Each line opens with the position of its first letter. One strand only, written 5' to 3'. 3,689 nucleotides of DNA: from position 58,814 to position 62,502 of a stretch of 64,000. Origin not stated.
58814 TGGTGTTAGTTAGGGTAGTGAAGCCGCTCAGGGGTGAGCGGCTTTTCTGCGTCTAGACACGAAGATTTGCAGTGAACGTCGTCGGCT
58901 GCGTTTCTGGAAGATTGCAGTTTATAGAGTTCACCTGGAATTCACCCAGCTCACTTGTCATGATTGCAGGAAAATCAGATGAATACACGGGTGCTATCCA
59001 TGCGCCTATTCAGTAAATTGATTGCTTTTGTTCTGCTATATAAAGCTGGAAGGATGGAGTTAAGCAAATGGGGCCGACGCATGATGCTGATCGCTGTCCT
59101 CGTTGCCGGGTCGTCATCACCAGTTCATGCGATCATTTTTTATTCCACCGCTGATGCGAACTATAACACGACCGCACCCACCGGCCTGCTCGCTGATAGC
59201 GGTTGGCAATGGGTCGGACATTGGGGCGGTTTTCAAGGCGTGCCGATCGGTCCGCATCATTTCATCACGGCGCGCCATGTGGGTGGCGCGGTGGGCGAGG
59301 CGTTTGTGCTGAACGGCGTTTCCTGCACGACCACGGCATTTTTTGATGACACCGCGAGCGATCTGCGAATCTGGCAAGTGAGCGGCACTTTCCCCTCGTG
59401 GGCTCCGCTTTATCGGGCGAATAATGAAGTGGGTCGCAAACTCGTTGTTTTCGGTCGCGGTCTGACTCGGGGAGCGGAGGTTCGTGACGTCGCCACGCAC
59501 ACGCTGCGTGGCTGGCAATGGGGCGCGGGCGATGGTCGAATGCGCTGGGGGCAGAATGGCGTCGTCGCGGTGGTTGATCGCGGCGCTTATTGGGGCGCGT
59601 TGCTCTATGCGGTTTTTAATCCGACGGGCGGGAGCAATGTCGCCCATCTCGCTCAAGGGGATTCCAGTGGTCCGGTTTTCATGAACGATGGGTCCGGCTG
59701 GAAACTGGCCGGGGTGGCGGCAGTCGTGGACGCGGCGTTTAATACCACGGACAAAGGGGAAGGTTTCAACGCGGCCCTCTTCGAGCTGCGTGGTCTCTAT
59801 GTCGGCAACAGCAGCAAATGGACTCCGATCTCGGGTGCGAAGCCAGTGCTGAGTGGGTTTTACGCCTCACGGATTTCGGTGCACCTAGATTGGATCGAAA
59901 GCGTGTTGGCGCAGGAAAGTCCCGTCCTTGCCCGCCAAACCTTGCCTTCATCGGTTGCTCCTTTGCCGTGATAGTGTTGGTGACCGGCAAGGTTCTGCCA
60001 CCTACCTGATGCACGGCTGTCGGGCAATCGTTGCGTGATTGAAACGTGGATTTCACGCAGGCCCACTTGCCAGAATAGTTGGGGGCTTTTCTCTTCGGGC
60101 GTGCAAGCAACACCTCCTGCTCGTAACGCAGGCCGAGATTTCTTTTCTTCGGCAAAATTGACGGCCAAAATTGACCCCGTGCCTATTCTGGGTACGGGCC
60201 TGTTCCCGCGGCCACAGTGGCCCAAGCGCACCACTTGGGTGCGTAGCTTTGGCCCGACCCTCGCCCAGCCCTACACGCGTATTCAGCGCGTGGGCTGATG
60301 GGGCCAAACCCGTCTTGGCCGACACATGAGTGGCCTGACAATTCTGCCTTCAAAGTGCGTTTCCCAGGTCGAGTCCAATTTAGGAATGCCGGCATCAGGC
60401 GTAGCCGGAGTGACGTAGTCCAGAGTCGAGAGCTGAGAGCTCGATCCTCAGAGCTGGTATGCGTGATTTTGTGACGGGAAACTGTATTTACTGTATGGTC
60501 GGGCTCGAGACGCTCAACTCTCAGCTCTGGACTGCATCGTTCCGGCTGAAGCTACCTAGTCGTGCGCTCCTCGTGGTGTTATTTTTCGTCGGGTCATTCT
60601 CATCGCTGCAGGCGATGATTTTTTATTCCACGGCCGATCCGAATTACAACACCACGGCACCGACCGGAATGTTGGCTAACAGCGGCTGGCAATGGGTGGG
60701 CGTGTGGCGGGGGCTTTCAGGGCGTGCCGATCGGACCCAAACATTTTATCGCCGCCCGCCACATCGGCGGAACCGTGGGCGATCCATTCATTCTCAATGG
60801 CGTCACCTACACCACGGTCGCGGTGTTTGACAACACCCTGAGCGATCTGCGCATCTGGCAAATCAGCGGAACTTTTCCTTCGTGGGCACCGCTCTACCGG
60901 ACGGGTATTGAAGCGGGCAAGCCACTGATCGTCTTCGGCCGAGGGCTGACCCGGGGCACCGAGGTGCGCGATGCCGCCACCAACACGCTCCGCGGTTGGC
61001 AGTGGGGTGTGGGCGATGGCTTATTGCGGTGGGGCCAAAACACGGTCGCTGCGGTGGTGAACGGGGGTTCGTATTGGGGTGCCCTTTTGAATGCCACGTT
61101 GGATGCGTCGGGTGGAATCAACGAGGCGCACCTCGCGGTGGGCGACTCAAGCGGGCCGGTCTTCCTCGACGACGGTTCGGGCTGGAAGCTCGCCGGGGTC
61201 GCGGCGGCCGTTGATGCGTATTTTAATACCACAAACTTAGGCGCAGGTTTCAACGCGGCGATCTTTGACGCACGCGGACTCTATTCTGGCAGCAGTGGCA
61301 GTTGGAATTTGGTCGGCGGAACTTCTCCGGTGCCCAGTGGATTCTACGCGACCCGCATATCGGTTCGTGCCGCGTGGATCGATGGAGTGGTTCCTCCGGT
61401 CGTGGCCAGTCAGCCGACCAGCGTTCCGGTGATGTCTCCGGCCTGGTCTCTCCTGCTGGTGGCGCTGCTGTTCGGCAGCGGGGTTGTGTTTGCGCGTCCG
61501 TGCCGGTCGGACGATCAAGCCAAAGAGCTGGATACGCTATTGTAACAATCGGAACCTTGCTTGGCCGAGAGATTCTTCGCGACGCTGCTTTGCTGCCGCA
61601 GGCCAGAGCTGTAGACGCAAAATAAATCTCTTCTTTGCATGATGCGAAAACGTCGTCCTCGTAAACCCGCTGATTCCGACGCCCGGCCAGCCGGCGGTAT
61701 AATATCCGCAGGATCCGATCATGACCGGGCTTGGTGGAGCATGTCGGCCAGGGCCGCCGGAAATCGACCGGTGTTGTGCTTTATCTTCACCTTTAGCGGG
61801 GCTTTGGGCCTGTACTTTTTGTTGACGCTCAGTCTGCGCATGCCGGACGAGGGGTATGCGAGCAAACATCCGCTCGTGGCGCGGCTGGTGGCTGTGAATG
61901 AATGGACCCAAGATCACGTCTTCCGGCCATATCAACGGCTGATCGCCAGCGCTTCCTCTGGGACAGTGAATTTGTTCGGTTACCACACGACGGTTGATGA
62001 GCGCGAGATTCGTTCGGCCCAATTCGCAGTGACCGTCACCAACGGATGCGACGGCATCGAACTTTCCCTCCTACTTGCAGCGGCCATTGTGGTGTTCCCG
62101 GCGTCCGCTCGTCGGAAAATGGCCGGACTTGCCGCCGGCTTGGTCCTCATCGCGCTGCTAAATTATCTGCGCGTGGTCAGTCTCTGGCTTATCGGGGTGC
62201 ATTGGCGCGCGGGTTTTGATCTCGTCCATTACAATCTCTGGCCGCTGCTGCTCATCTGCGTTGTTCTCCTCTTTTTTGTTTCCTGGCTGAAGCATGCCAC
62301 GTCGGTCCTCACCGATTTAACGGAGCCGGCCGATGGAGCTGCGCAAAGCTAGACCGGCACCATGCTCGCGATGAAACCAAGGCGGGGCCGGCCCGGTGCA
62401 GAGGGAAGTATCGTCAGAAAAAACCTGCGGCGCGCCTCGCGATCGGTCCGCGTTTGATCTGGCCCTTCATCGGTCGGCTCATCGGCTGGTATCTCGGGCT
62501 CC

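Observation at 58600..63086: Paired secreted trypsin-like proteases linked to a minimal exosortase-family protein and a membrane partner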

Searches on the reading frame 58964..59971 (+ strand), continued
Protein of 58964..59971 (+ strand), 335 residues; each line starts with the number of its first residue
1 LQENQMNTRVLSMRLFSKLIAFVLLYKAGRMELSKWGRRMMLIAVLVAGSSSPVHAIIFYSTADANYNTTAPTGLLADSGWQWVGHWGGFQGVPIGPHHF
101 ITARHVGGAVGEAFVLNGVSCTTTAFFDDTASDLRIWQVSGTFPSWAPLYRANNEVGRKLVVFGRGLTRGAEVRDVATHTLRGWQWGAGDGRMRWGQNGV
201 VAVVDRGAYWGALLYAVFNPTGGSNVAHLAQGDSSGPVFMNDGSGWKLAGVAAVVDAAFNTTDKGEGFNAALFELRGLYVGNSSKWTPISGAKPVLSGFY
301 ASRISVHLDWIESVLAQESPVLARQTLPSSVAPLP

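Call 60: search_protein_families(library=ncbifam, alignment_id=A3, max_evalue=1)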
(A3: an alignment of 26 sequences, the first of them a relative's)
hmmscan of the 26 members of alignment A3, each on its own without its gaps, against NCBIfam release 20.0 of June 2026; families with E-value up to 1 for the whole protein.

A. member 1, L003:13390-14115:+ (241 aa): 1 family
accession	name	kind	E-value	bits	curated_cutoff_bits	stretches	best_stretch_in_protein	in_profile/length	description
NF041730.1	XrtH_assoc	equivalog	0.037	13.8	35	1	34-187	2-147/184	exosortase H-associated membrane protein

B. families by the number of members that match (of 26 scanned): 5 families
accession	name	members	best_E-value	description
NF041730.1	XrtH_assoc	8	1.8e-05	exosortase H-associated membrane protein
NF045528.1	heimosortase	4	0.0046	heimdallarchaeosortase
TIGR04177.1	exosort_XrtH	3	0.0067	exosortase H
NF046081.1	exosort_XrtX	2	0.032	exosortase X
NF058595.1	invert_tail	1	0.0017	lipo-invert putative C-terminal anchoring domain-containing protein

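Call 61: search_protein_families(library=pfam, alignment_id=A2, max_evalue=1)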
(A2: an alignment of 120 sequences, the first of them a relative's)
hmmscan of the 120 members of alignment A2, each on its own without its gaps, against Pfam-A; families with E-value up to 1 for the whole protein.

A. member 1, P0018 (361 aa): 0 families

B. families by the number of members that match (of 120 scanned): 29 families (the first 25 are shown)
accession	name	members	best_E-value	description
PF13365.12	Trypsin_2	23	0.00047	Trypsin-like peptidase domain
PF00089.32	Trypsin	12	0.00013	Trypsin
PF18887.5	MBG_3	9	1e-27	MBG domain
PF02395.22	Peptidase_S6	3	0.042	Immunoglobulin A1 protease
PF17883.6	MBG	2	0.014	MBG domain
PF15366.11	DUF4597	2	0.031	Domain of unknown function (DUF4597)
PF21461.3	HL_N-beta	2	0.036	Hyaluronate lyase, N-terminal beta-sheet domain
PF23840.1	Phage_tail_terminator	2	0.057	Phage tail terminator protein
PF20390.3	DUF6685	2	0.1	Family of unknown function (DUF6685)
PF02368.24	Big_2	1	0.0012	Bacterial Ig-like domain (group 2)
PF19565.4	DUF6087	1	0.019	Family of unknown function (DUF6087)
PF19279.4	YegS_C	1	0.039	YegS C-terminal NAD kinase beta sandwich-like domain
PF05354.17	Phage_attach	1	0.045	Phage Head-Tail Attachment protein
PF02226.22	Pico_P1A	1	0.047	Picornavirus coat protein (VP4)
PF17307.7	Smim3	1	0.075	Small integral membrane protein 3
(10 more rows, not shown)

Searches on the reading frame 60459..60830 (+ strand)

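Call 3: search_protein_families(library=ncbifam, proteins=[window:60459-60830:+], max_evalue=1)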
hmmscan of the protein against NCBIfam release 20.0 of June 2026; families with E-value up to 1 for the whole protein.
window:60459-60830:+ (123 aa): 0 families

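Call 4: search_protein_families(library=pfam, proteins=[window:60459-60830:+], max_evalue=1)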
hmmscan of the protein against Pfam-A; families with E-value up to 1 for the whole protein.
window:60459-60830:+ (123 aa): 1 family
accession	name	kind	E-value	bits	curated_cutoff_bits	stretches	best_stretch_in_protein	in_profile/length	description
PF06912.16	DUF1275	-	0.037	14.3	25.4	1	34-83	101-146/193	Protein of unknown function (DUF1275)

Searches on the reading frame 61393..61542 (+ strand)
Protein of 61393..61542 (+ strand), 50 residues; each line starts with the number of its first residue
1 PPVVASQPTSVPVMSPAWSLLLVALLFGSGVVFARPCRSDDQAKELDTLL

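Call 41: search_protein_families(library=ncbifam, proteins=[window:61393-61542:+], max_evalue=10)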
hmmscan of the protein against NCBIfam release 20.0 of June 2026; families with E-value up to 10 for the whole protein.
seq(50 aa): 1 family
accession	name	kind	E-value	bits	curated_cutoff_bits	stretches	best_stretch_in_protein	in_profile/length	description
NF033207.2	midcut_by_XrtH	subfamily_domain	0.079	13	45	1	3-42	32-65/175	midcut-by-XrtH protein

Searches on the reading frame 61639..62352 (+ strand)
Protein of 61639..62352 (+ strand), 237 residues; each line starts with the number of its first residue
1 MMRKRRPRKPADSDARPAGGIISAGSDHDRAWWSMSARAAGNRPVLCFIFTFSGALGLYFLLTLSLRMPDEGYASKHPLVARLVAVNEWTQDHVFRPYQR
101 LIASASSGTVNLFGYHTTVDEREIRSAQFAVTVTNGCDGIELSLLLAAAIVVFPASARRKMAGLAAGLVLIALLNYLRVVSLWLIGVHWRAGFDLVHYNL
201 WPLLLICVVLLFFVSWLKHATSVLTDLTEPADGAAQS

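Call 3: search_protein_families(library=ncbifam, proteins=[window:61639-62352:+], max_evalue=1)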
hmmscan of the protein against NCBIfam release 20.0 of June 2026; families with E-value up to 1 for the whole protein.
window:61639-62352:+ (237 aa): 22 families
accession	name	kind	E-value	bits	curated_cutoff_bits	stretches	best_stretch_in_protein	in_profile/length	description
TIGR04177.1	exosort_XrtH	exception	2.1e-29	102.6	86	1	85-220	16-155/158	exosortase H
TIGR04300.1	exosort_XrtM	exception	4e-20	72.8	125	1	98-225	20-149/150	exosortase family protein XrtM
NF046081.1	exosort_XrtX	exception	1.7e-17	63.8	170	1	100-221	38-163/168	exosortase X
TIGR04144.1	archaeo_VPXXXP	exception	2.3e-15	56.9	150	1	99-218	30-151/156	archaeosortase B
TIGR04178.1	exo_archaeo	signature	1.8e-12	47.3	23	1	131-217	1-94/97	exosortase/archaeosortase family protein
TIGR04128.1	exoso_Fjoh_1448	exception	8.4e-11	42.4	90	1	97-219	42-171/174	exosortase family protein XrtF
NF046083.1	exosort_XrtY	exception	1.6e-10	41.1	160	1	100-213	51-164/168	exosortase Y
NF033464.1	cyanoexo_CrtC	exception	1.1e-08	35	225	1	98-195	148-250/278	cyanoexosortase C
NF033767.0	exosort_XrtS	exception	2.2e-05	24.5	145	1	129-211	59-146/155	exosortase S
NF035943.2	exosort_XrtV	exception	3.1e-05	23.4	313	1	83-192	123-239/270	exosortase V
TIGR02602.1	8TM_EpsH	subfamily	4.8e-05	23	105.55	1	83-213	97-234/241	exosortase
TIGR04293.1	archaeo_artF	exception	0.0003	20.8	150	1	129-214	68-153/166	archaeosortase family protein ArtF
TIGR04124.1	archaeo_artE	exception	0.00038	20.5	95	1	102-217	34-148/153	archaeosortase family protein ArtE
TIGR03763.1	cyanoexo_CrtA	exception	0.00055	19.5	150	1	101-213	135-252/260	cyanoexosortase A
TIGR04199.1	exosort_xrtJ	exception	0.001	18.1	200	1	86-184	131-234/522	exosortase J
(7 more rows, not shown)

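Call 4: search_protein_families(library=pfam, proteins=[window:61639-62352:+], max_evalue=1)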
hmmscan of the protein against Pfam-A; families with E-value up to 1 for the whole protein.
window:61639-62352:+ (237 aa): 1 family
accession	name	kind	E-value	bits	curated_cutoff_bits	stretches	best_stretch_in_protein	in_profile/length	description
PF09721.15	Exosortase_EpsH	-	3e-08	33.8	25.7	1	83-217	110-253/254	Transmembrane exosortase (Exosortase_EpsH)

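Call 28: find_homologous_proteins(query=window:61741-62352:+, max_evalue=0.001)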
Query window:61741-62352:+ (203 aa): 12 proteins with E <= 0.001 among 5710 candidates.
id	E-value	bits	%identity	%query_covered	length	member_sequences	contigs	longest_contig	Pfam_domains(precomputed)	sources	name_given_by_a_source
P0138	1.8e-128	444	100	100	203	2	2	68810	PF09721.16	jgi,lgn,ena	-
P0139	7.7e-78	279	72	86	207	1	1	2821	PF09721.16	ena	-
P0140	3.9e-66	241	62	88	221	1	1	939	PF09721.16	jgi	jgi:exosortase H (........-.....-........)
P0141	5.3e-55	204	51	92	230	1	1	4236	PF09721.16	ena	-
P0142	1.1e-53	200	53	90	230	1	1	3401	PF09721.16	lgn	-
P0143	1.4e-52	197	51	98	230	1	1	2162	PF09721.16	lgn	-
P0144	2.8e-46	176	49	87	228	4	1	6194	PF09721.16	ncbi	-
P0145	1.7e-42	164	49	88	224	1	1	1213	PF09721.16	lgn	-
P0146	1.3e-11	63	35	58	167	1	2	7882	PF09721.16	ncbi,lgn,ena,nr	ncbi:archaeosortase/exosortase family protein [Candidatus Bipolaricaulota bacterium]|nr:archaeosorta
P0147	5.4e-8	51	36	44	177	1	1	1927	-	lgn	-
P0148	9.5e-8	50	34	73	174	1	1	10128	-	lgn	-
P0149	2.1e-5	43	37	48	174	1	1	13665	-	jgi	jgi:exosortase/archaeosortase family protein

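Call 49: search_solved_structures(query=A4, max_evalue=10)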
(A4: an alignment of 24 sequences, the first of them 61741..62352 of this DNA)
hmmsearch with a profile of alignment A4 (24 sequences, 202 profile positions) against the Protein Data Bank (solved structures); distinct sequences matched with E-value up to 10: 0.

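Call 52: find_encoding_contigs(protein=P0144, flank=6000, max_places=2)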
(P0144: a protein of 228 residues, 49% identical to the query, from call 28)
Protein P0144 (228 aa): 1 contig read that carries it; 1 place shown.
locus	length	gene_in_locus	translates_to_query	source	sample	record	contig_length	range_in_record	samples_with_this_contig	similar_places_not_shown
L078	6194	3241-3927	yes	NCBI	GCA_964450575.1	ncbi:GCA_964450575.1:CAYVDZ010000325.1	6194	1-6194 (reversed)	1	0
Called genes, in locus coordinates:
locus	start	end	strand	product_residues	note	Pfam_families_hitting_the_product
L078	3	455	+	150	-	?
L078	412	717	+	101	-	-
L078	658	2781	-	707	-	PF04932:Wzy_C, PF07719:TPR_2 (faint), PF13432:TPR_16 (faint), PF13371:TPR_9 (weak)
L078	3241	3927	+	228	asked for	PF09721:Exosortase_EpsH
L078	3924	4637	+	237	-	-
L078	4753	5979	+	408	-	PF18887:MBG_3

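Call 53: find_encoding_contigs(protein=P0141, flank=6000, max_places=2)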
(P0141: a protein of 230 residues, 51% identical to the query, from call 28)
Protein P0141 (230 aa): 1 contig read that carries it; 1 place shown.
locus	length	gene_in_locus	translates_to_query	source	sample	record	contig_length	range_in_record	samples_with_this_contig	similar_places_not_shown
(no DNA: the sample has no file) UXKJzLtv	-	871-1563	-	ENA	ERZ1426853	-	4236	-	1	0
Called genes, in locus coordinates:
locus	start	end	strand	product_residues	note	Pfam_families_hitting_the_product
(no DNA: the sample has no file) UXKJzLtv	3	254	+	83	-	?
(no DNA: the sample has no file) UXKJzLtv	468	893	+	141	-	-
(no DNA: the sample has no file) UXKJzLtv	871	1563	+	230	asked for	PF09721:Exosortase_EpsH (weak)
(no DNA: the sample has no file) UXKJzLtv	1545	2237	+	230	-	-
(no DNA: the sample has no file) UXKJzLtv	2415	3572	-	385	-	-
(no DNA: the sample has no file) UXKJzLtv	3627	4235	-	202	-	?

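Call 54: find_encoding_contigs(protein=P0142, flank=6000, max_places=2)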
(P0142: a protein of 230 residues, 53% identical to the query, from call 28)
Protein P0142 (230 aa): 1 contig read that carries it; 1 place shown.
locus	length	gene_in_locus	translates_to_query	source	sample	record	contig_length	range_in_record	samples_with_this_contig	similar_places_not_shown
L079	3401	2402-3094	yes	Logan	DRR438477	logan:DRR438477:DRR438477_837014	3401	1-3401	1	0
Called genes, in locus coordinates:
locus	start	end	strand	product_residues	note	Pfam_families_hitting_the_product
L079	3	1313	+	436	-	?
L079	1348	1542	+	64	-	-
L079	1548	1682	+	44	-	-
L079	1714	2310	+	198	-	-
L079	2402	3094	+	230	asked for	PF09721:Exosortase_EpsH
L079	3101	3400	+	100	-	?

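Call 55: find_encoding_contigs(protein=P0139, flank=6000, max_places=2)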
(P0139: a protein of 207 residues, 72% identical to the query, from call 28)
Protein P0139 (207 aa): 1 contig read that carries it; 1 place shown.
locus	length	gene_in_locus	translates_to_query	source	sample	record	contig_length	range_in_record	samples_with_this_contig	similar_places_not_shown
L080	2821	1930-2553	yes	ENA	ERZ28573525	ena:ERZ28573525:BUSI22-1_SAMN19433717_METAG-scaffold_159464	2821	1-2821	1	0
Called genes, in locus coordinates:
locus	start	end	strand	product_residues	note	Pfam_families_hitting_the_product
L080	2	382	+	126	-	?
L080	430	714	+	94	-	-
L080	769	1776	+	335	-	-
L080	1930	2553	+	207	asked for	PF09721:Exosortase_EpsH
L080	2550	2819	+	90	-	?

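Call 71: find_related_loci(query=A5, collection=metagenome_contigs, flank=6000)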
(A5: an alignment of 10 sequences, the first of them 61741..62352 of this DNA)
Query A5 (203 aa) in metagenome_contigs; peptide patterns used: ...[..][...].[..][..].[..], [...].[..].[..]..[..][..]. (x = any residue, [..] = any of these).
43 stretches matched a pattern; 7 encode a relative of the query (tblastn E <= 1e-3); 7 distinct loci.
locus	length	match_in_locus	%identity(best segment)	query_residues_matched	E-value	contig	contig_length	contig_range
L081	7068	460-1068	100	1-203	6e-135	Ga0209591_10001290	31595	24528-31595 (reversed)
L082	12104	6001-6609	100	1-203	6e-135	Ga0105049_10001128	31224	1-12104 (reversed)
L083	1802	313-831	54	12-184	4e-55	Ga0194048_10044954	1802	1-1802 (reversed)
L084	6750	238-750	51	14-184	3e-43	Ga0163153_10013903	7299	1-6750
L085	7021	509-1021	51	14-184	3e-43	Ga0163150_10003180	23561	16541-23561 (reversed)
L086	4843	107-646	46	7-186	5e-42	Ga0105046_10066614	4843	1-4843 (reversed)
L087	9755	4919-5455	49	6-184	6e-42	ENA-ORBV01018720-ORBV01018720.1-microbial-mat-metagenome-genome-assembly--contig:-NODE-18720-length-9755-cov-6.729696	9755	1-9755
